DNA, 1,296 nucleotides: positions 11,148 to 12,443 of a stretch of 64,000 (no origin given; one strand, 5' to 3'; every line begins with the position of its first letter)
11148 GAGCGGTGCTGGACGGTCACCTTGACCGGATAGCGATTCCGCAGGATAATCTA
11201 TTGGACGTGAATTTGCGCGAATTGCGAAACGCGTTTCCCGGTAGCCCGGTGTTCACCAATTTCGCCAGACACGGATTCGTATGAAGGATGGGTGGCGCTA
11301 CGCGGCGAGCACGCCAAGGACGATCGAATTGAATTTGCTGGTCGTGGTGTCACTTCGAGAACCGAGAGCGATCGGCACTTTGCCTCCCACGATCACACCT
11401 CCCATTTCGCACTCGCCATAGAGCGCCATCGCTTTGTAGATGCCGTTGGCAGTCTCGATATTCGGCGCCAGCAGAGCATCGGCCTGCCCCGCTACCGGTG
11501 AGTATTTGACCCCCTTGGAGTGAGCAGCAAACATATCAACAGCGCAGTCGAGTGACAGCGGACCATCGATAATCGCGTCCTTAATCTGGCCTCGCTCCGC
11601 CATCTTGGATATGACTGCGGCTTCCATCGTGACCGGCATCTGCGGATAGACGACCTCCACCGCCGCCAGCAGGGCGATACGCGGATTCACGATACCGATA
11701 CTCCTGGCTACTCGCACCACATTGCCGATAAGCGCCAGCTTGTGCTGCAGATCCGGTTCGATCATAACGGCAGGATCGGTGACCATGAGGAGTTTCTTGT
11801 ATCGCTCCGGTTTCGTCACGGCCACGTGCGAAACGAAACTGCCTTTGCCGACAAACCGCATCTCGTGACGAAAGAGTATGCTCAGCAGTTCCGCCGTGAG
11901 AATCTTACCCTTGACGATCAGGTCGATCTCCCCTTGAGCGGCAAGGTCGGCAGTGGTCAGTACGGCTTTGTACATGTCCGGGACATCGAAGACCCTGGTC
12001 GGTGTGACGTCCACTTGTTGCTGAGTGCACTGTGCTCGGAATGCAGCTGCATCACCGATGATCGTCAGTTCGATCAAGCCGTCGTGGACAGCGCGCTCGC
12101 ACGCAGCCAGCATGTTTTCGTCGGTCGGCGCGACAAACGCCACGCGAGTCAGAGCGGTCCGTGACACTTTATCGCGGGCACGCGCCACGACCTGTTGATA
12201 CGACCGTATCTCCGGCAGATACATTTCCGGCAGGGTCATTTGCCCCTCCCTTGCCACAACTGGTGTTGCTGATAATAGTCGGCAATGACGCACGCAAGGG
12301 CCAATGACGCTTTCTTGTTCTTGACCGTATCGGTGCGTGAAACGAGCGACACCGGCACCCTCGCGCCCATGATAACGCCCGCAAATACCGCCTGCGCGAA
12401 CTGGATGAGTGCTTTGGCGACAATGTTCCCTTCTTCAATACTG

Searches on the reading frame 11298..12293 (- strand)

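Call 50: search_protein_families(library=pfam, proteins=[window:11298-12293:-], max_evalue=0.001)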
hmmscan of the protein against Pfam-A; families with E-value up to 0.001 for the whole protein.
window:11298-12293:- (331 aa): 1 family
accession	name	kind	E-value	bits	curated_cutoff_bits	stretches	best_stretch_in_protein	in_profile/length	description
PF01515.24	PTA_PTB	-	2.6e-34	119.5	24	1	109-326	103-317/319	Phosphate acetyl/butaryl transferase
